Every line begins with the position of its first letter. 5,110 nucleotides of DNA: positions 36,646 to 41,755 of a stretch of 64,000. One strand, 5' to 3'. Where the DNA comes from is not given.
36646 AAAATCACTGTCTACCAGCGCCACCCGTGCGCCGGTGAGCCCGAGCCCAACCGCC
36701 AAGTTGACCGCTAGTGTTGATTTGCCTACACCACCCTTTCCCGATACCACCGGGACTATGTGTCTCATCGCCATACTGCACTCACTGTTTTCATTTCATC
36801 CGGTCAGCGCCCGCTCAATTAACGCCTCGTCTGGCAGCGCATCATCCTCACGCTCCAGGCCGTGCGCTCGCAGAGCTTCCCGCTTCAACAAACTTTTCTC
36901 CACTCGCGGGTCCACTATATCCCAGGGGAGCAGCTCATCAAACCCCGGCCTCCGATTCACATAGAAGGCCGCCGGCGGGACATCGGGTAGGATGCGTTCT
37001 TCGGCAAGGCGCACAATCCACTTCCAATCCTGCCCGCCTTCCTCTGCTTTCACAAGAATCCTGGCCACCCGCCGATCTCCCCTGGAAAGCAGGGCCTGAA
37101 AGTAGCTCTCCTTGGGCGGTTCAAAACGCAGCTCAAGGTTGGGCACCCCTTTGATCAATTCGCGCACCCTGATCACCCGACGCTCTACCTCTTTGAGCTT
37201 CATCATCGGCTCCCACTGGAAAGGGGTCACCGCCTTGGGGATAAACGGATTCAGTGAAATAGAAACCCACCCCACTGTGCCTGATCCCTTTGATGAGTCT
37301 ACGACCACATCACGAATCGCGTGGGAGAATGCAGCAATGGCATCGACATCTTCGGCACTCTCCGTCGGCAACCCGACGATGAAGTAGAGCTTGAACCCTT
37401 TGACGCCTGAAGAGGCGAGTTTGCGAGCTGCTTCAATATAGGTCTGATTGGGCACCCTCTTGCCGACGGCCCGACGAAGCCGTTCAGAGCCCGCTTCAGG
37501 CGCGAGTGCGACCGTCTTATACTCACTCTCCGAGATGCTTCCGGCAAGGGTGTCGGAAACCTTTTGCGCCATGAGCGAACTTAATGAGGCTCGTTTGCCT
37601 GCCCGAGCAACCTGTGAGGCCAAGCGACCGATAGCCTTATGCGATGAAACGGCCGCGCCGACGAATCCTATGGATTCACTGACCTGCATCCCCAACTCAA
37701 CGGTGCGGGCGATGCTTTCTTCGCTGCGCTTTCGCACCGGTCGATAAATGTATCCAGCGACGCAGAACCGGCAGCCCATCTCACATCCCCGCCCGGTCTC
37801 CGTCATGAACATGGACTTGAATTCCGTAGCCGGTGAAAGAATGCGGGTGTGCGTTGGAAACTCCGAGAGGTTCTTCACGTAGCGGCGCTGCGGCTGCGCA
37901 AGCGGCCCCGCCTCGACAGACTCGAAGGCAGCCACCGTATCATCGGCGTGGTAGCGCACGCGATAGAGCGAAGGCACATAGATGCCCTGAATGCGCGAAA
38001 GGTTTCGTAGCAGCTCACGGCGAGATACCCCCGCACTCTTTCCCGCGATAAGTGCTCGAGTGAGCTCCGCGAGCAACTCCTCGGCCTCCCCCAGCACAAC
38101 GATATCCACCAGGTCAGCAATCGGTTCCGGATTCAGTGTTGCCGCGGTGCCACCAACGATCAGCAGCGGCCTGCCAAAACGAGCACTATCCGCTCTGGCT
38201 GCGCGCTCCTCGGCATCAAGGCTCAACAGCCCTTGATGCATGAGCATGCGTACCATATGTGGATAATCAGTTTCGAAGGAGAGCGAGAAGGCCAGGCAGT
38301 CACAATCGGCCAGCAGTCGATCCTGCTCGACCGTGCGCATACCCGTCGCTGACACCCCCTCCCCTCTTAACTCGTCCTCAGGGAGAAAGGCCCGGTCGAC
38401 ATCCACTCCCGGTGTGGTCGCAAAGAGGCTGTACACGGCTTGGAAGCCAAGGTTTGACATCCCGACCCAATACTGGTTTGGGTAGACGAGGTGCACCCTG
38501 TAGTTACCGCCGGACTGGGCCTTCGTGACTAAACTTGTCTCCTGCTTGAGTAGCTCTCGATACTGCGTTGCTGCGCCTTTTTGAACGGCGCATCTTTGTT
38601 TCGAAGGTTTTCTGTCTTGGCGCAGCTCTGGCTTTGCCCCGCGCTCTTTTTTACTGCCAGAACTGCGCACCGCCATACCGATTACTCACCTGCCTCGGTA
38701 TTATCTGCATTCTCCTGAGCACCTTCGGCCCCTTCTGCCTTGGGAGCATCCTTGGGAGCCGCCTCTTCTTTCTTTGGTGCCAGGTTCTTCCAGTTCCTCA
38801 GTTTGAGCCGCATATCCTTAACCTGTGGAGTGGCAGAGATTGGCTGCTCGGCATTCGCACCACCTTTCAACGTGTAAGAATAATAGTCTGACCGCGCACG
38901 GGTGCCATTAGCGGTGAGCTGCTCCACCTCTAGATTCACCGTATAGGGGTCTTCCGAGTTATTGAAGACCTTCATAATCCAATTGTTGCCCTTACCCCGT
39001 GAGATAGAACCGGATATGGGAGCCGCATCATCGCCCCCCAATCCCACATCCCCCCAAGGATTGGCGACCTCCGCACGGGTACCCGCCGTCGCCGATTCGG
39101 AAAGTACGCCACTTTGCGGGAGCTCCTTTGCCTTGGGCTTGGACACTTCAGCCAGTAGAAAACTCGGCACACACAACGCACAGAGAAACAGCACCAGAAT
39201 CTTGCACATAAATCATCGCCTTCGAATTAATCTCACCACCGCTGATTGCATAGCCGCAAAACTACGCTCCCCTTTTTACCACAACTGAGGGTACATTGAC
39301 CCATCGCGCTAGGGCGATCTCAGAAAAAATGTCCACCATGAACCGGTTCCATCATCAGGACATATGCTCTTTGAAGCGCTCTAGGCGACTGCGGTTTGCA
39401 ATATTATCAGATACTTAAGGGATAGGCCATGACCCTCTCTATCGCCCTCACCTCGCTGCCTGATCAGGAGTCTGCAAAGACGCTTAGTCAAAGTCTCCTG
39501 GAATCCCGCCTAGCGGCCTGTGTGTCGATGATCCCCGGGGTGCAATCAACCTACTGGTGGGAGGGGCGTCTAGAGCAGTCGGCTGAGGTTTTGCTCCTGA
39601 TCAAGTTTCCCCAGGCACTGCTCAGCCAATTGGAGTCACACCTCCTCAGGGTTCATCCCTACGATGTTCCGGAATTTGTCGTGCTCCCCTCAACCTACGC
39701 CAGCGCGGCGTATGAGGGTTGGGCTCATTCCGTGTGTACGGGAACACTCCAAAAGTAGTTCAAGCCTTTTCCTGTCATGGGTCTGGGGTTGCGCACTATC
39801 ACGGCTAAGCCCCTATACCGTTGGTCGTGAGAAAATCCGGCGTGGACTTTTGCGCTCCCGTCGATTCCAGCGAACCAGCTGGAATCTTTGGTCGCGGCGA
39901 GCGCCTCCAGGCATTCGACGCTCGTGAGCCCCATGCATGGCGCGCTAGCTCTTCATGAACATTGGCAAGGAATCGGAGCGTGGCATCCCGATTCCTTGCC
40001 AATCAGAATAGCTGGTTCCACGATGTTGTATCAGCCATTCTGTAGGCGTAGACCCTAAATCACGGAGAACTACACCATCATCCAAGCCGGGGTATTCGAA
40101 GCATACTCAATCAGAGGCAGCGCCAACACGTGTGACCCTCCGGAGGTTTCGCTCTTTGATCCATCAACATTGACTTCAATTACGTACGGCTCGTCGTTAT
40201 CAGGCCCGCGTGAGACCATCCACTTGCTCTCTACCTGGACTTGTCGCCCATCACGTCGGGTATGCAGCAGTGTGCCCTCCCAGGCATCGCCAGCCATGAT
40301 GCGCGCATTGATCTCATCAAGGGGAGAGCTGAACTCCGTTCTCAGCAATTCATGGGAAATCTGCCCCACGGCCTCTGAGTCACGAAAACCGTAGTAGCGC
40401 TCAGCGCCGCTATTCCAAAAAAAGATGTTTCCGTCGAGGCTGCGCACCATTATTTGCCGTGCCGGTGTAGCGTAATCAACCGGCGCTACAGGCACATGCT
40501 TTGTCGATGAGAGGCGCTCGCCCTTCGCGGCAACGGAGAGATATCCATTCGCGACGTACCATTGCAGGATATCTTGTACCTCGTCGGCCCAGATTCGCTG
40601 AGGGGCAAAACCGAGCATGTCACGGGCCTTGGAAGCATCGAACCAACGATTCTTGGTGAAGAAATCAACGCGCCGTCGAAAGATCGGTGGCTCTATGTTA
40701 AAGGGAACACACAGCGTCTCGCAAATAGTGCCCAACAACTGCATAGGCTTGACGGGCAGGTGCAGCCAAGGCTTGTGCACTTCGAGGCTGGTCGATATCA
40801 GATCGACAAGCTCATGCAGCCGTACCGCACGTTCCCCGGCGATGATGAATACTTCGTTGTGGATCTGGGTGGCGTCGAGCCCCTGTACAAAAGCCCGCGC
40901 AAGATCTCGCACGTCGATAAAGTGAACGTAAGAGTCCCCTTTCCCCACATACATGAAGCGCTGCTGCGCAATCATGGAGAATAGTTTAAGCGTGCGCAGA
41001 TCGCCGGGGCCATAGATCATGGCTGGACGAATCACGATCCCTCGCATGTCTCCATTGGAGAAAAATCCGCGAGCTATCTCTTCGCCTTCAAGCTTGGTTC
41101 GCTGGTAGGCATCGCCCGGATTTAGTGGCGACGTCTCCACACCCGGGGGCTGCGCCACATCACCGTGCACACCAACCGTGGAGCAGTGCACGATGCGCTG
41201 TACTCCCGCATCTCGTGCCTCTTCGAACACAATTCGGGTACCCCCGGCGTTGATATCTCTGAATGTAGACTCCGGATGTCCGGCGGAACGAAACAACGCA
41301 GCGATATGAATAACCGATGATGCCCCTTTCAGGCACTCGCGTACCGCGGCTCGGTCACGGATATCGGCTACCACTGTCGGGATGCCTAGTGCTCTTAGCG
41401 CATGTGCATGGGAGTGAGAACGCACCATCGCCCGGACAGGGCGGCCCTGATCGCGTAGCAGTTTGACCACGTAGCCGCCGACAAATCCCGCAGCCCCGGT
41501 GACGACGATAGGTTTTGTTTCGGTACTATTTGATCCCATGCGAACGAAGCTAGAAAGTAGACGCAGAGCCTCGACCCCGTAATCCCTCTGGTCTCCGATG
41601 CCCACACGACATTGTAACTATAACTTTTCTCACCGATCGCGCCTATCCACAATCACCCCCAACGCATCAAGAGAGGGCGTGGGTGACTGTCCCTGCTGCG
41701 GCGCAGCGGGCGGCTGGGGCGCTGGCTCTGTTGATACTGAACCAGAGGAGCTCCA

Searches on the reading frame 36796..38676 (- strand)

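Call 8: search_protein_families(library=pfam, proteins=[window:36796-38676:-], max_evalue=0.001)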
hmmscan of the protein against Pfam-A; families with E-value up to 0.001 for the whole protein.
window:36796-38676:- (626 aa): 2 families
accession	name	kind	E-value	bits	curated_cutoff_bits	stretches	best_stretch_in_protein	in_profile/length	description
PF19864.5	Radical_SAM_N2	-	2e-34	118.7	29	1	77-235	1-151/151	Radical SAM proteins, N-terminal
PF04055.27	Radical_SAM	-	2.3e-18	67.3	29.5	1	293-450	2-165/166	Radical SAM superfamily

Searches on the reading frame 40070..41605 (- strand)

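Call 8: search_protein_families(library=pfam, proteins=[window:40070-41605:-], max_evalue=0.001)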
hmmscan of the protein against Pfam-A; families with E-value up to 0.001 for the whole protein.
window:40070-41605:- (511 aa): 11 families
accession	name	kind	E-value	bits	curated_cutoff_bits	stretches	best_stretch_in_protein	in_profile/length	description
PF01370.27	Epimerase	-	1.7e-37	129.5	20.9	1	33-255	1-239/240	NAD dependent epimerase/dehydratase family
PF01073.25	3Beta_HSD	-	2.3e-27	96.2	22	1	34-278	1-272/280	3-beta hydroxysteroid dehydrogenase/isomerase family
PF16363.11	GDP_Man_Dehyd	-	5.3e-25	89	27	1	35-337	2-323/332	GDP-mannose 4,6 dehydratase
PF13460.12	NAD_binding_10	-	3.2e-17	63.4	27.2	1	37-178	1-131/184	NAD(P)H-binding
PF04321.23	RmlD_sub_bind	-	1.8e-14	53.9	27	1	33-283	3-236/287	RmlD substrate binding domain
PF07993.18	NAD_binding_4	-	3.4e-12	46.5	20.1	1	88-202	82-215/258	Male sterility protein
PF05368.20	NmrA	-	6.1e-12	46.2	27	1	30-148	2-112/298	NmrA-like family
PF00989.32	PAS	-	1.7e-06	28.4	22.6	1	385-470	14-101/113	PAS fold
PF13426.13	PAS_9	-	5.9e-06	26.9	27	1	386-459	5-78/103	PAS domain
PF08448.16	PAS_4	-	3.5e-05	24.4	23.1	1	389-481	12-104/110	PAS fold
PF02719.21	Polysacc_synt_2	-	0.00026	20.7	20.2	1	68-143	37-128/293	Polysaccharide biosynthesis protein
